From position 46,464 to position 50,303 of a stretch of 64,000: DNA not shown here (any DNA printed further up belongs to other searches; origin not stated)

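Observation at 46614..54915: KR-less PKS extension next to a terminal reductase: possible beta-ketoamide aldehyde or pyrrolinone warhead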

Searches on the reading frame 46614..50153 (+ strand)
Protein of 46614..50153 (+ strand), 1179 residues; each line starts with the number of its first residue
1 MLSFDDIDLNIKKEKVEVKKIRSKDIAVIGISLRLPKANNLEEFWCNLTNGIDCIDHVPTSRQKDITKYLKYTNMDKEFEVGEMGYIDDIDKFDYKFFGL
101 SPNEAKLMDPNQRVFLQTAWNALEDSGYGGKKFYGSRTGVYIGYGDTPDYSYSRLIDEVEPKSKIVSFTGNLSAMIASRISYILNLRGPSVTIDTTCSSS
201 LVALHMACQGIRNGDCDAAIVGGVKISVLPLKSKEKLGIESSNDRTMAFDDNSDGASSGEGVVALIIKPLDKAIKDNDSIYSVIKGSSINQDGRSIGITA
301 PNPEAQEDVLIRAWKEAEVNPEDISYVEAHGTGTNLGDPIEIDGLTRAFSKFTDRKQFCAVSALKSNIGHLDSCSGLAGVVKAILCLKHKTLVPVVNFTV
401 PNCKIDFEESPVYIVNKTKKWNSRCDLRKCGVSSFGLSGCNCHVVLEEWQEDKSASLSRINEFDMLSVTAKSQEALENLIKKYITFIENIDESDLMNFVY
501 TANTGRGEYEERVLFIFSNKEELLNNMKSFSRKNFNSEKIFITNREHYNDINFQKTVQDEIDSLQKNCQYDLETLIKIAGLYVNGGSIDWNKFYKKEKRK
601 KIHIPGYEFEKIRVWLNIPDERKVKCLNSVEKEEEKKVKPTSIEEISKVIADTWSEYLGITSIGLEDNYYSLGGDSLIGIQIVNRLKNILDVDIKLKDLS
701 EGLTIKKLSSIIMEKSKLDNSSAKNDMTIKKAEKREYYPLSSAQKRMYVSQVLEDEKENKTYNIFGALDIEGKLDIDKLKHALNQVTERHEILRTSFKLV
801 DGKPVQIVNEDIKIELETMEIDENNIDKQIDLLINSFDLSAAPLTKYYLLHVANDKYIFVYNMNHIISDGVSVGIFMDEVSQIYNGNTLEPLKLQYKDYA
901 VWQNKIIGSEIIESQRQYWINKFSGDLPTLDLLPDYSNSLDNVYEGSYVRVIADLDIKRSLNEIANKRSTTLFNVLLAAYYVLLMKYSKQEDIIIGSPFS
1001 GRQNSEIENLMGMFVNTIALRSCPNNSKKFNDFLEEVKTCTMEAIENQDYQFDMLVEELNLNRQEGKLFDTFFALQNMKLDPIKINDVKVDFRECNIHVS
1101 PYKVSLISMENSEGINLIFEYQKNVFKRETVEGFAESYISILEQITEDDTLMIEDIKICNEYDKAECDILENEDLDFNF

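Call 3: search_protein_families(library=pfam, proteins=[window:46614-50153:+], max_evalue=0.01)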
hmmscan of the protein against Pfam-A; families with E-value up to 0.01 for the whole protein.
window:46614-50153:+ (1179 aa): 8 families
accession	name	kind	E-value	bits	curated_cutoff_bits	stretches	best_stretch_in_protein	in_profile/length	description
PF00668.25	Condensation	-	6.9e-107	358.4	30.6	1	735-1165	2-453/456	Condensation domain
PF00109.32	ketoacyl-synt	-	1.8e-72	244.4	20.8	1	24-273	2-252/252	Beta-ketoacyl synthase, N-terminal domain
PF02801.28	Ketoacyl-synt_C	-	8.6e-41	139.1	20.8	1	281-398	1-118/119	Beta-ketoacyl synthase, C-terminal domain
PF16197.11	KAsynt_C_assoc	-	6.7e-15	55.9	33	1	401-506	1-103/111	Ketoacyl-synthetase C-terminal extension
PF22621.2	CurL-like_PKS_C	-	2.2e-13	50.4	27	1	465-526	2-63/64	CurL-like, PKS C-terminal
PF22336.2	RhiE-like_linker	-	1.8e-09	37.9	27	1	470-530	4-63/67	RhiE-like, KS-MAT linker domain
PF00550.31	PP-binding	-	5.1e-09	36.7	20.8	1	649-709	2-64/67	Phosphopantetheine attachment site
PF00108.29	Thiolase_N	-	1.6e-06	28.1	26.4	1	188-224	76-112/260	Thiolase, N-terminal domain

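Call 5: find_related_loci(query=window:46614-50153:+, collection=genome_contigs, flank=10000)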
Query window:46614-50153:+ (1179 aa) in genome_contigs; peptide patterns used: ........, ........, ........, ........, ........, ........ (x = any residue, [..] = any of these).
37 stretches matched a pattern; 13 encode a relative of the query (tblastn E <= 1e-3); 12 distinct loci.
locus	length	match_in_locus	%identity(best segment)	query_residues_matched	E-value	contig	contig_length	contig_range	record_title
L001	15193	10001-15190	47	26-932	0e+0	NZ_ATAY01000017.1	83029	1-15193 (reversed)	Ruminiclostridium papyrosolvens C7 contig00021, whole genome shotgun sequence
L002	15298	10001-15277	45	18-949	0e+0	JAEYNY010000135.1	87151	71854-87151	MAG: Bacillota bacterium isolate OH_CBB_131 k127_1332788, whole genome shotgun sequence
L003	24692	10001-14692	38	613-1166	4e-112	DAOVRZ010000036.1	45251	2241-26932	MAG TPA_asm: Halanaerobiales bacterium isolate CSMAG_1614 CSMAG_1614_k141_44259_length_45251_cov_36.0031, whole genome s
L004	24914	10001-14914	38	12-1174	1e-111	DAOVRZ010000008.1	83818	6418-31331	MAG TPA_asm: Halanaerobiales bacterium isolate CSMAG_1614 CSMAG_1614_k141_1552457_length_83818_cov_34.2420, whole genome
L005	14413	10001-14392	38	633-1167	1e-106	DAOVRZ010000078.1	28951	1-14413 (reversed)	MAG TPA_asm: Halanaerobiales bacterium isolate CSMAG_1614 CSMAG_1614_k141_1982193_length_28951_cov_34.1318, whole genome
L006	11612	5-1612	47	97-624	3e-159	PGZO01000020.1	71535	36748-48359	MAG: Firmicutes bacterium HGW-Firmicutes-7 bjp_ig2157_scaffold_130, whole genome shotgun sequence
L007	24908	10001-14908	33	576-1167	1e-97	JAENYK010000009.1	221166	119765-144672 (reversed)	MAG: Halothermothrix sp. isolate B5_bin.9 B5_bin9_NODE_24_length_221166_cov_80.114323, whole genome shotgun sequence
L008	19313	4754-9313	38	644-1172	1e-91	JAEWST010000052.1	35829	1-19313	MAG: Bacillota bacterium isolate OH_SDB_116 k127_1274873, whole genome shotgun sequence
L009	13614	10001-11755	32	596-1158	3e-91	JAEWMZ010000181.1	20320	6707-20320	MAG: Bacillota bacterium isolate OH_PDB_15 k127_671964, whole genome shotgun sequence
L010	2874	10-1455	34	681-1167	3e-88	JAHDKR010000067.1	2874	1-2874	MAG: Synergistaceae bacterium isolate LM3-B12.1 k141_74573, whole genome shotgun sequence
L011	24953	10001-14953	30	629-1177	4e-78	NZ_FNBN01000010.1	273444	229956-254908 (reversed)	Chitinophaga filiformis strain DSM 527, whole genome shotgun sequence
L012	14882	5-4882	28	618-1148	4e-74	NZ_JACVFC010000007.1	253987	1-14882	Chitinophaga qingshengii strain JCM 30026 7, whole genome shotgun sequence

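Call 11: find_homologous_proteins(query=window:46614-50153:+, max_evalue=1e-50)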
Query window:46614-50153:+ (1179 aa): 7968 proteins with E <= 1e-50 among 8000 candidates; the best 120 are listed.
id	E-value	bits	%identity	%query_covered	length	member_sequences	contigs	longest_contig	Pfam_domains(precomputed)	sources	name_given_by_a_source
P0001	0.0e+0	2647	100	100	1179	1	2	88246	PF00668.26,PF22336.3,PF00109.33,PF22621.3,PF00550.32,PF00108.30,PF02801.29,PF16197.12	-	-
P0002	0.0e+0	1489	39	99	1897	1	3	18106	PF00668.26,PF22336.3,PF00109.33,PF22621.3,PF00550.32,PF00108.30,PF02801.29,PF16197.12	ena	-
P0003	0.0e+0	1422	40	97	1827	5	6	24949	PF00668.26,PF22336.3,PF00109.33,PF22621.3,PF00550.32,PF00108.30,PF02801.29,PF16197.12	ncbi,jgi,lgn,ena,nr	ncbi:MAG: hypothetical protein E7213_11610 [Clostridium sp.]|jgi:acyl transferase domain-containing 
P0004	0.0e+0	1336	33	97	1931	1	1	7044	PF00668.26,PF22336.3,PF00109.33,PF22621.3,PF00550.32,PF00108.30,PF02801.29,PF16197.12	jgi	jgi:acyl transferase domain-containing protein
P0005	0.0e+0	1329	35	96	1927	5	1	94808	PF00668.26,PF22336.3,PF00109.33,PF22621.3,PF00550.32,PF00108.30,PF02801.29,PF16197.12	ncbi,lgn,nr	ncbi:MAG: condensation domain-containing protein [Hungatella sp.]|nr:condensation domain-containing 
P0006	0.0e+0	1327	35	96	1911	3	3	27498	PF00668.26,PF22336.3,PF00109.33,PF22621.3,PF00550.32,PF00108.30,PF02801.29,PF16197.12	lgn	-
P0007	0.0e+0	1324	35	96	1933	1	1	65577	PF00668.26,PF22336.3,PF00109.33,PF22621.3,PF00550.32,PF00108.30,PF02801.29,PF16197.12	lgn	-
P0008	0.0e+0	1320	35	96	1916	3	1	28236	PF00668.26,PF22336.3,PF00109.33,PF22621.3,PF00550.32,PF00108.30,PF02801.29,PF16197.12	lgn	-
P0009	0.0e+0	1318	34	97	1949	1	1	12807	PF00668.26,PF22336.3,PF00109.33,PF22621.3,PF00550.32,PF00108.30,PF02801.29,PF16197.12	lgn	-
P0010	0.0e+0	1307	35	96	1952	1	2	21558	PF00668.26,PF22336.3,PF00109.33,PF22621.3,PF00550.32,PF00108.30,PF02801.29,PF16197.12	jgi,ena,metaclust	metaclust:\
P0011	0.0e+0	1307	34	97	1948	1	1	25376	PF00668.26,PF22336.3,PF00109.33,PF22621.3,PF00550.32,PF00108.30,PF02801.29,PF16197.12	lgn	-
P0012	0.0e+0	1300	50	100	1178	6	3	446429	PF00668.26,PF22336.3,PF00109.33,PF22621.3,PF00550.32,PF00108.30,PF02801.29,PF16197.12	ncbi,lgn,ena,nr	ncbi:MAG: polyketide synthase [Clostridium butyricum]|nr:polyketide synthase [Clostridium butyricum]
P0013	0.0e+0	1294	34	96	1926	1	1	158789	PF00668.26,PF22336.3,PF00109.33,PF22621.3,PF00550.32,PF00108.30,PF02801.29,PF16197.12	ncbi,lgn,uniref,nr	ncbi:Ketoacyl-synthetase C-terminal extension [Paenibacillus tianmuensis]|uniref:Ketoacyl-synthetase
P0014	0.0e+0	1293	35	98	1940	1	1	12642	PF00668.26,PF22336.3,PF00109.33,PF22621.3,PF00550.32,PF00108.30,PF02801.29,PF16197.12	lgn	-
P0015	0.0e+0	1292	33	95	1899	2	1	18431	PF00668.26,PF22336.3,PF00109.33,PF22621.3,PF00550.32,PF00108.30,PF02801.29,PF16197.12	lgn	-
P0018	0.0e+0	1270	50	100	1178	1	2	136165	PF00668.26,PF22336.3,PF00109.33,PF22621.3,PF00550.32,PF02801.29,PF23297.2,PF16197.12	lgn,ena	-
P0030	0.0e+0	1185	46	100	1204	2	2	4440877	PF00668.26,PF22336.3,PF00109.33,PF22621.3,PF00550.32,PF02801.29,PF16197.12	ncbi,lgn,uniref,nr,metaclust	ncbi:condensation domain-containing protein [Bacillus cereus]|uniref:Uncharacterized protein n=1 Tax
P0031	0.0e+0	1181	45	100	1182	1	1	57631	PF00668.26,PF22336.3,PF00109.33,PF22621.3,PF00550.32,PF02801.29,PF16197.12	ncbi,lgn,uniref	ncbi:condensation domain-containing protein [Brevibacillus sp. SYSU BS000544]|uniref:condensation do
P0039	0.0e+0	1084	44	97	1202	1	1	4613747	PF00668.26,PF22336.3,PF00109.33,PF22621.3,PF00550.32,PF02801.29,PF16197.12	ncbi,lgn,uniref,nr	ncbi:condensation domain-containing protein [Clostridium sp. BNL1100]|uniref:condensation domain-con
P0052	0.0e+0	1032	42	100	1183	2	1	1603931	PF00668.26,PF00109.33,PF22621.3,PF00550.32,PF02801.29,PF16197.12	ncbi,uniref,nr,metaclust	ncbi:condensation domain-containing protein [Paenibacillus dauci]|uniref:condensation domain-contain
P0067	8.6e-292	989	40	100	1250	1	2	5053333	PF00668.26,PF22336.3,PF00109.33,PF22621.3,PF00550.32,PF02801.29,PF16197.12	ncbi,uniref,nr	ncbi:condensation domain-containing protein [Clostridium estertheticum]|uniref:condensation domain-c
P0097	2.7e-279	948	40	98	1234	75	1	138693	PF00668.26,PF22336.3,PF00109.33,PF22621.3,PF00550.32,PF02801.29,PF16197.12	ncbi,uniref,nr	ncbi:polyketide synthase [Bacillus thuringiensis]|uniref:condensation domain-containing protein n=1 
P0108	1.8e-275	935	40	97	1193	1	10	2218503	PF00668.26,PF22336.3,PF00109.33,PF22621.3,PF00550.32,PF02801.29,PF16197.12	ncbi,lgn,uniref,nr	ncbi:condensation domain-containing protein [Bacillus atrophaeus]|uniref:condensation domain-contain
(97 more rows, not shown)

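Call 12: find_encoding_contigs(protein=P0012, flank=10000, max_places=2)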
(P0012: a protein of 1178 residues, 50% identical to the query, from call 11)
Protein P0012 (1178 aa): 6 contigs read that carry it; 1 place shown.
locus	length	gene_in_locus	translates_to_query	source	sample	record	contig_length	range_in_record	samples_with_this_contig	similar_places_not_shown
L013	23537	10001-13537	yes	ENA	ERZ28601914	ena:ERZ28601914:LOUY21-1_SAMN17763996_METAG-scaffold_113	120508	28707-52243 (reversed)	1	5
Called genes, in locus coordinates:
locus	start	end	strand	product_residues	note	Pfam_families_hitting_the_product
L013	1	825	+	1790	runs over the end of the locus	PF00668:Condensation, PF00501:AMP-binding, PF13193:AMP-binding_C (faint), PF00550:PP-binding, PF00668:Condensation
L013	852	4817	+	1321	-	PF00668:Condensation, PF00501:AMP-binding, PF00550:PP-binding, PF00668:Condensation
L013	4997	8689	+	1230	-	PF00668:Condensation, PF00501:AMP-binding, PF13193:AMP-binding_C, PF00550:PP-binding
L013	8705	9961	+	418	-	PF00698:Acyl_transf_1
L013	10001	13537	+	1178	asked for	PF00109:ketoacyl-synt, PF00108:Thiolase_N (faint), PF02801:Ketoacyl-synt_C, PF16197:KAsynt_C_assoc, PF22336:RhiE-like_linker, PF22621:CurL-like_PKS_C, PF00550:PP-binding, PF00668:Condensation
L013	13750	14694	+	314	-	PF02517:Rce1-like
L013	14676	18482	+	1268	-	PF00668:Condensation, PF00501:AMP-binding, PF13193:AMP-binding_C, PF00550:PP-binding, PF01370:Epimerase, PF07993:NAD_binding_4, PF16363:GDP_Man_Dehyd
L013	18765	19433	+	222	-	PF22624:AASDHPPT_N, PF01648:ACPS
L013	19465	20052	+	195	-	PF14602:Hexapep_2 (faint), PF25087:GMPPB_C (faint), PF00132:Hexapep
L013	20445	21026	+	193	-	PF04647:AgrB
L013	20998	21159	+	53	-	-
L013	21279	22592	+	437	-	PF14501:HATPase_c_5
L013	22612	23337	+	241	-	PF00072:Response_reg, PF04397:LytTR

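Call 13: find_encoding_contigs(protein=P0030, flank=10000, max_places=2)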
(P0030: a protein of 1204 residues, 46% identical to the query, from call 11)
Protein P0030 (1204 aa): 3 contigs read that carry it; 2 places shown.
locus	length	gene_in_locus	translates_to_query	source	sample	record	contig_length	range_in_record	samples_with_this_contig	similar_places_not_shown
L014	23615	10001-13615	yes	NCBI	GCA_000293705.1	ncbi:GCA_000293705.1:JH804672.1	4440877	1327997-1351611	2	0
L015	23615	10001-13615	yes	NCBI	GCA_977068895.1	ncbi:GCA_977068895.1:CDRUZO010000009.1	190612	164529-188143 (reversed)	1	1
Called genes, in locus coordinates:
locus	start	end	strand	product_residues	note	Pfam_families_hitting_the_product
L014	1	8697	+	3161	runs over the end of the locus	PF00668:Condensation, PF00501:AMP-binding, PF13193:AMP-binding_C, PF00550:PP-binding, PF00668:Condensation, PF00501:AMP-binding, PF13193:AMP-binding_C, PF00550:PP-binding, +4 more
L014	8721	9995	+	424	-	PF00698:Acyl_transf_1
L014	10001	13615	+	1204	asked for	PF00109:ketoacyl-synt, PF02801:Ketoacyl-synt_C, PF16197:KAsynt_C_assoc, PF22336:RhiE-like_linker, PF22621:CurL-like_PKS_C, PF00550:PP-binding, PF00668:Condensation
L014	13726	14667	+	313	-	PF02517:Rce1-like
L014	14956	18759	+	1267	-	PF00668:Condensation, PF00501:AMP-binding, PF13193:AMP-binding_C, PF00550:PP-binding, PF01073:3Beta_HSD (weak), PF01370:Epimerase, PF04321:RmlD_sub_bind, PF07993:NAD_binding_4, +1 more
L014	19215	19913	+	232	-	PF00072:Response_reg, PF00486:Trans_reg_C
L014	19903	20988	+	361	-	PF00672:HAMP, PF00512:HisKA, PF02518:HATPase_c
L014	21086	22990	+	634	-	PF00144:Beta-lactamase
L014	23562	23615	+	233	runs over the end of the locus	PF00072:Response_reg, PF00486:Trans_reg_C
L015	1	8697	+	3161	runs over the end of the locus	PF00668:Condensation, PF00501:AMP-binding, PF13193:AMP-binding_C, PF00550:PP-binding, PF00668:Condensation, PF00501:AMP-binding, PF13193:AMP-binding_C, PF00550:PP-binding, +4 more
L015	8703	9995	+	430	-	PF00698:Acyl_transf_1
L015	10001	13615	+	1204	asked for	PF00109:ketoacyl-synt, PF02801:Ketoacyl-synt_C, PF16197:KAsynt_C_assoc, PF22336:RhiE-like_linker, PF22621:CurL-like_PKS_C, PF00550:PP-binding, PF00668:Condensation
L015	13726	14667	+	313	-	PF02517:Rce1-like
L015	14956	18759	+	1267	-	PF00668:Condensation, PF00501:AMP-binding, PF13193:AMP-binding_C, PF00550:PP-binding, PF01073:3Beta_HSD (weak), PF01370:Epimerase, PF04321:RmlD_sub_bind, PF07993:NAD_binding_4, +1 more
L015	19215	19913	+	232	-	PF00072:Response_reg, PF00486:Trans_reg_C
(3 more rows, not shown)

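Call 14: find_encoding_contigs(protein=P0039, flank=10000, max_places=2)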
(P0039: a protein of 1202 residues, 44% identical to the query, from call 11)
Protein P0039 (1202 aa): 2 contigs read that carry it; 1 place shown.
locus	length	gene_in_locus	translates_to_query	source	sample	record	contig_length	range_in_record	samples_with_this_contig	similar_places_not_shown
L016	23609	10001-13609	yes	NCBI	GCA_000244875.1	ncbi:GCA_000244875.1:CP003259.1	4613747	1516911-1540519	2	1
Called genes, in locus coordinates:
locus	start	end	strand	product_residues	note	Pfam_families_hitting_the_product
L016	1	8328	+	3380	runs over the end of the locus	PF00668:Condensation, PF00501:AMP-binding, PF00550:PP-binding, PF00668:Condensation, PF00501:AMP-binding, PF13193:AMP-binding_C, PF00550:PP-binding, PF00668:Condensation, +4 more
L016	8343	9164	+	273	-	PF02517:Rce1-like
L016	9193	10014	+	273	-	PF02517:Rce1-like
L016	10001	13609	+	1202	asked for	PF00109:ketoacyl-synt, PF02801:Ketoacyl-synt_C, PF16197:KAsynt_C_assoc, PF22336:RhiE-like_linker, PF22621:CurL-like_PKS_C, PF00550:PP-binding, PF00668:Condensation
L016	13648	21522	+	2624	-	PF00668:Condensation, PF00501:AMP-binding, PF08241:Methyltransf_11, PF08242:Methyltransf_12, PF13649:Methyltransf_25, PF13847:Methyltransf_31, PF00501:AMP-binding, PF13193:AMP-binding_C, +7 more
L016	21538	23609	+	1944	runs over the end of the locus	PF00668:Condensation, PF00501:AMP-binding, PF01209:Ubie_methyltran, PF08241:Methyltransf_11, PF08242:Methyltransf_12, PF13489:Methyltransf_23, PF13649:Methyltransf_25, PF13847:Methyltransf_31, +4 more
